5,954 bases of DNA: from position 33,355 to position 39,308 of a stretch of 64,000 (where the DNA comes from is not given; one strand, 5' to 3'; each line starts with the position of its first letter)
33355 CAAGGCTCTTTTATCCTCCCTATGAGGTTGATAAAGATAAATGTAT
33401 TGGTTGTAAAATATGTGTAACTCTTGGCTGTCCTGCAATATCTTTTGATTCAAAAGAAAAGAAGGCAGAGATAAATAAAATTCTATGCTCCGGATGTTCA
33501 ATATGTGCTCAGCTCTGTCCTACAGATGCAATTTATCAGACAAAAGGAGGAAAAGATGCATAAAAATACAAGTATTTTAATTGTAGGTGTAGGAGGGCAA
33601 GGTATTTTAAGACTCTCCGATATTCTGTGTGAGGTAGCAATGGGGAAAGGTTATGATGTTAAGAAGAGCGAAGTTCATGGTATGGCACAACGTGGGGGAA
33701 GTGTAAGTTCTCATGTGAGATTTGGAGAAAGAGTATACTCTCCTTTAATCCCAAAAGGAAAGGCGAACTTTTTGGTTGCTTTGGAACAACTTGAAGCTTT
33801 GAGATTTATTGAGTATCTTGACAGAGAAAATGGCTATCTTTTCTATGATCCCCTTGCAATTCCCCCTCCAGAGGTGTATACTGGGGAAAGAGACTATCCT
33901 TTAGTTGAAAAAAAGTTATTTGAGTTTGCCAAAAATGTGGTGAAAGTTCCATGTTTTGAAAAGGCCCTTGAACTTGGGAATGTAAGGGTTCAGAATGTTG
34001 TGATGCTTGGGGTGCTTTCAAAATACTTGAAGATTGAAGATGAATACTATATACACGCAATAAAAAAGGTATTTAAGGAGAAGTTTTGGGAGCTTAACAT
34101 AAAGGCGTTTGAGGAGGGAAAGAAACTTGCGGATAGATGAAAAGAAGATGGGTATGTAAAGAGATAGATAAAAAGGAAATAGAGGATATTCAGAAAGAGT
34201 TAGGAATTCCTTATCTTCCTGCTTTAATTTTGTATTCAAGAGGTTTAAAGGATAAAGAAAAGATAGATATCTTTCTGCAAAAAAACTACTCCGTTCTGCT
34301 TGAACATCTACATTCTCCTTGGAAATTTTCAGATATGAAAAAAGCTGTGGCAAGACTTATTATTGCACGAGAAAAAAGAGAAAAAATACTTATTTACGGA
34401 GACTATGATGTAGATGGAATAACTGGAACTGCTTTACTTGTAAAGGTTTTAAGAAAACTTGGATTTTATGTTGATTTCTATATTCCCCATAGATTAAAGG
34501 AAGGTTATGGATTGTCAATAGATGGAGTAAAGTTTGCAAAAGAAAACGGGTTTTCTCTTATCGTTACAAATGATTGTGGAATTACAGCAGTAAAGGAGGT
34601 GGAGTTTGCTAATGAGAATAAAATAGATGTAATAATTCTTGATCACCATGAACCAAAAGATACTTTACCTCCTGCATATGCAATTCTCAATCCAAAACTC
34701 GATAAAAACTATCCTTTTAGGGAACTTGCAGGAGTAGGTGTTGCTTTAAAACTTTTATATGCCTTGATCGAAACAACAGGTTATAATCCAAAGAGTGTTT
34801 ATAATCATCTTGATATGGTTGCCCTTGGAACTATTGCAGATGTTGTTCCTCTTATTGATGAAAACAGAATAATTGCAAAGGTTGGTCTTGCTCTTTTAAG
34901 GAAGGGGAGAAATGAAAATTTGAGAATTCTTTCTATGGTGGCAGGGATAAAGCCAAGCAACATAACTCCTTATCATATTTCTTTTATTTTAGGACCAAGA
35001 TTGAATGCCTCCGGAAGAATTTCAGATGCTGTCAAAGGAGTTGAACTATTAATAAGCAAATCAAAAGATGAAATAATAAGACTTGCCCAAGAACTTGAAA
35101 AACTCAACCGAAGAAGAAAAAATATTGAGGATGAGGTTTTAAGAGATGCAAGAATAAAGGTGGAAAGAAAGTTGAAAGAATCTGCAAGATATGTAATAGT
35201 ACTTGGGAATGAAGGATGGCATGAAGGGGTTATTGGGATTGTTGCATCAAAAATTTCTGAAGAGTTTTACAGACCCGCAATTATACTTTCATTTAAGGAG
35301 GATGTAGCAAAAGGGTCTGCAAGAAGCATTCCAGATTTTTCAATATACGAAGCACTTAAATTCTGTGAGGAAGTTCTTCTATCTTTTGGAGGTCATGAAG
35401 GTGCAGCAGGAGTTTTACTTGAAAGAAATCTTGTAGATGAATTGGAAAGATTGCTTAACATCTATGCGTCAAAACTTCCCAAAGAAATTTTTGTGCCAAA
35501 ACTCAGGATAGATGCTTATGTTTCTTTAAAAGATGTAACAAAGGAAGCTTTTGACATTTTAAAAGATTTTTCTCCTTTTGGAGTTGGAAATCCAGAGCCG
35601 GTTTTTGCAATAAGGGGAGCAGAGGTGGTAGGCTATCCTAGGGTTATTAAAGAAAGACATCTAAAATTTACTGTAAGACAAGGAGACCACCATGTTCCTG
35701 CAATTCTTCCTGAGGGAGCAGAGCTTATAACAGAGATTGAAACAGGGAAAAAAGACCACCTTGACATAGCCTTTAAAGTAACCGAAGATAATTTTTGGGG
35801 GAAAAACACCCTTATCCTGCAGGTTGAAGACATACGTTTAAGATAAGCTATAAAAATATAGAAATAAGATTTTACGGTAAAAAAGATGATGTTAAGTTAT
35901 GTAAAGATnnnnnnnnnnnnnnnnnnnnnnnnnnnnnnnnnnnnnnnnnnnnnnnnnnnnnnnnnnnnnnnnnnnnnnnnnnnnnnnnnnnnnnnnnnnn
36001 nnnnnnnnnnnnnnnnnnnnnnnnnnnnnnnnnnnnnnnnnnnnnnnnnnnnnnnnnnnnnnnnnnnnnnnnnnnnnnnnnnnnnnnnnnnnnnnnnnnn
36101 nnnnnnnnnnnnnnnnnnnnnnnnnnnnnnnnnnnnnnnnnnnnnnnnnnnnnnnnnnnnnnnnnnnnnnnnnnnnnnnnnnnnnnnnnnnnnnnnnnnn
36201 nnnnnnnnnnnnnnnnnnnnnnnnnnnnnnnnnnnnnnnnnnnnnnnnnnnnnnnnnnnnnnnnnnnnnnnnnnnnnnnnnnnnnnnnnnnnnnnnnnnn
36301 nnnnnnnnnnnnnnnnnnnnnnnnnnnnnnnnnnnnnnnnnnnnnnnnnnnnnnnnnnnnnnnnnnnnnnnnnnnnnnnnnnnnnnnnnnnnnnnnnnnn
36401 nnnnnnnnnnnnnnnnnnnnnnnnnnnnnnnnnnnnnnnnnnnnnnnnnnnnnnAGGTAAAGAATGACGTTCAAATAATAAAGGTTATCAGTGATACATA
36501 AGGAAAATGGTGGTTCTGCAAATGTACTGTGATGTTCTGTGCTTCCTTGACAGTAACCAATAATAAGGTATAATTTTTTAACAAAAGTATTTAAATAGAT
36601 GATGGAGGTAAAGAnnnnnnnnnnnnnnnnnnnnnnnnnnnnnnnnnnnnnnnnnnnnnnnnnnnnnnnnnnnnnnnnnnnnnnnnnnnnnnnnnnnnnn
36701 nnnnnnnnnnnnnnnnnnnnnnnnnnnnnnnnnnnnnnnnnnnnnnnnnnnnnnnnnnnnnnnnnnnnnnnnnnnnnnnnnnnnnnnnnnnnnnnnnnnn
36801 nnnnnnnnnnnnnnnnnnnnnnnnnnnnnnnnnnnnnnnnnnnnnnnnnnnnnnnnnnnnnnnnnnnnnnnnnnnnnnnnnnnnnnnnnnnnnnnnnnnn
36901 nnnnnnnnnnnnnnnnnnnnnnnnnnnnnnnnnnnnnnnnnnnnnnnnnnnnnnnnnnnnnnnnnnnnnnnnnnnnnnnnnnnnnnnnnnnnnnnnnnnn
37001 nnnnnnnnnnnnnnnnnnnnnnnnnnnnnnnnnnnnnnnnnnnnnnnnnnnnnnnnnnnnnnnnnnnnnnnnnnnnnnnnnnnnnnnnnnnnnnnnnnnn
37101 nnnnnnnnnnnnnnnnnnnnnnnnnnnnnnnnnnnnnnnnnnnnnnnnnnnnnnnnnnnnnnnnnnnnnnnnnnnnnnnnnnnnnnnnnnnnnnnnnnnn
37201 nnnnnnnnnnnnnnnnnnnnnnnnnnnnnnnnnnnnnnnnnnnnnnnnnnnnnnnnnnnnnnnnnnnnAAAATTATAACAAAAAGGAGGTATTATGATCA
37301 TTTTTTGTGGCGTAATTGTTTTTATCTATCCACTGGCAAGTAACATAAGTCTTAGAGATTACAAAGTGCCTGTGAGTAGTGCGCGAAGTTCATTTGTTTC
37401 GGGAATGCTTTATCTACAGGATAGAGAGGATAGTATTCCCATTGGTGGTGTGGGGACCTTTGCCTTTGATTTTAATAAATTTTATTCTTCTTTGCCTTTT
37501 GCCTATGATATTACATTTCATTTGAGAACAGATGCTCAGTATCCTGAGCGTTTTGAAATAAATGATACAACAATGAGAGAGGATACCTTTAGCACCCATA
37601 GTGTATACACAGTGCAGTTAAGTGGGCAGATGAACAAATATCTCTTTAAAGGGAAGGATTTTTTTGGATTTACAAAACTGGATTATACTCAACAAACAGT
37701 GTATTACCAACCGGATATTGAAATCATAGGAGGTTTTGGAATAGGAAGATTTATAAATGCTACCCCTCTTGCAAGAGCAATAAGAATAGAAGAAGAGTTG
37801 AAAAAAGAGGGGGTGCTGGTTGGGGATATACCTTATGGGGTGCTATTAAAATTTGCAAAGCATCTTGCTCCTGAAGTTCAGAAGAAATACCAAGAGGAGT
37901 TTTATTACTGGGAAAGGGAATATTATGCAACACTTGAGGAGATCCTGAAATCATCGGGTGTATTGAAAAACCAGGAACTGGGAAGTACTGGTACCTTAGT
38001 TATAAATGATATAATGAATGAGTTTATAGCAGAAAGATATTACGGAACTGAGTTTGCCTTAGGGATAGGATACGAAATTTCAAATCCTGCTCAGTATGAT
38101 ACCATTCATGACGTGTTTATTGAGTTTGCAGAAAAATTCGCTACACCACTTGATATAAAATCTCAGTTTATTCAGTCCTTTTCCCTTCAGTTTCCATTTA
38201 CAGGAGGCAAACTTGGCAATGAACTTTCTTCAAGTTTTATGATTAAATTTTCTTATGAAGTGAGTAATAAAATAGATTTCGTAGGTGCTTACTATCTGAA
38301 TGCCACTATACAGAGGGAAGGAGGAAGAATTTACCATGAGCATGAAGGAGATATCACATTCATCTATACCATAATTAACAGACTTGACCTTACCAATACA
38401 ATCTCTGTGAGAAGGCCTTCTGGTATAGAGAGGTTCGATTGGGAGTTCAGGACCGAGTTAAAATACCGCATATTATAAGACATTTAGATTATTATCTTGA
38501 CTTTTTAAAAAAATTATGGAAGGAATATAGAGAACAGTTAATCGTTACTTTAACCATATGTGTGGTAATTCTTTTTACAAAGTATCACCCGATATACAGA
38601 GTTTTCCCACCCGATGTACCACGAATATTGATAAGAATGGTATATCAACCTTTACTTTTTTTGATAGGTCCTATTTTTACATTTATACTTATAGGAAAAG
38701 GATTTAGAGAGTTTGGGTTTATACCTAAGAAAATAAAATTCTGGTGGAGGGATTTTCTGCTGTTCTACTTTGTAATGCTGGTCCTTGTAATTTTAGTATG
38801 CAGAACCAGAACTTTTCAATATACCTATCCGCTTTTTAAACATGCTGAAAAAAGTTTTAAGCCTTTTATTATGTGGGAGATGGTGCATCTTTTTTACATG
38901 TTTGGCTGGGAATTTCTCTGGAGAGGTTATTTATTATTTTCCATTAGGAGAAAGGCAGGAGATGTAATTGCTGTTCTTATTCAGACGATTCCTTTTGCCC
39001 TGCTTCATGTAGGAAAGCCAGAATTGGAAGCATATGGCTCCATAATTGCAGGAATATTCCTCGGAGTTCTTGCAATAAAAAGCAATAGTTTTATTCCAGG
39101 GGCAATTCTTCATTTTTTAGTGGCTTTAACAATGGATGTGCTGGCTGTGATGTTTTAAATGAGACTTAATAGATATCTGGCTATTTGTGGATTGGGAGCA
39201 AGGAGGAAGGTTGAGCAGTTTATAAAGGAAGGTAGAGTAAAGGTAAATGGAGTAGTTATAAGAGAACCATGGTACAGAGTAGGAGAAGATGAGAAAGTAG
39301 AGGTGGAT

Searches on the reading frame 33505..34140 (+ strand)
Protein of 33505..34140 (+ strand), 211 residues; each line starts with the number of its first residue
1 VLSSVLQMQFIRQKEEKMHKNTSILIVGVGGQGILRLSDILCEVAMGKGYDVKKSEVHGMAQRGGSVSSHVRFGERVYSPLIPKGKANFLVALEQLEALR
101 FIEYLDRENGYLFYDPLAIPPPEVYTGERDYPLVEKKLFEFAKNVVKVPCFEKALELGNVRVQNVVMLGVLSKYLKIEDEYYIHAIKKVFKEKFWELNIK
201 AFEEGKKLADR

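Call 47: search_protein_families(library=pfam, proteins=[window:33505-34140:+], max_evalue=0.001)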
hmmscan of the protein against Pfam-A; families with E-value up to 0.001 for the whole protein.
window:33505-34140:+ (211 aa): 1 family
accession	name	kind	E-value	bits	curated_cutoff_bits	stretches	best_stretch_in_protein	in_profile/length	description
PF01558.24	POR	-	5.8e-42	144.2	27.4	1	30-205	1-171/173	Pyruvate ferredoxin/flavodoxin oxidoreductase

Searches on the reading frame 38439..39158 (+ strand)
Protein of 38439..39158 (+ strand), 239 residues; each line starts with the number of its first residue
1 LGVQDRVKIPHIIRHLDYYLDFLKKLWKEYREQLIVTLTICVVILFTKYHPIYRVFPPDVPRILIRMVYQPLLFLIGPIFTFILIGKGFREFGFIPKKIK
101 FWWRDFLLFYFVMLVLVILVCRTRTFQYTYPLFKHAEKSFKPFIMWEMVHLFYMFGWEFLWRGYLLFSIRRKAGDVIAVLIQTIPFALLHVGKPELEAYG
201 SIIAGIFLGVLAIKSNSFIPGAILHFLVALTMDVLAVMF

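Call 47: search_protein_families(library=pfam, proteins=[window:38439-39158:+], max_evalue=0.001)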
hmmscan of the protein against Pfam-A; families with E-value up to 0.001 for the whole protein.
window:38439-39158:+ (239 aa): 1 family
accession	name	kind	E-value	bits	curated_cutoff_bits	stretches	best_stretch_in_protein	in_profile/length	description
PF02517.21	Rce1-like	-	2.2e-11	44.3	22.4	1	142-228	4-90/93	Type II CAAX prenyl endopeptidase Rce1-like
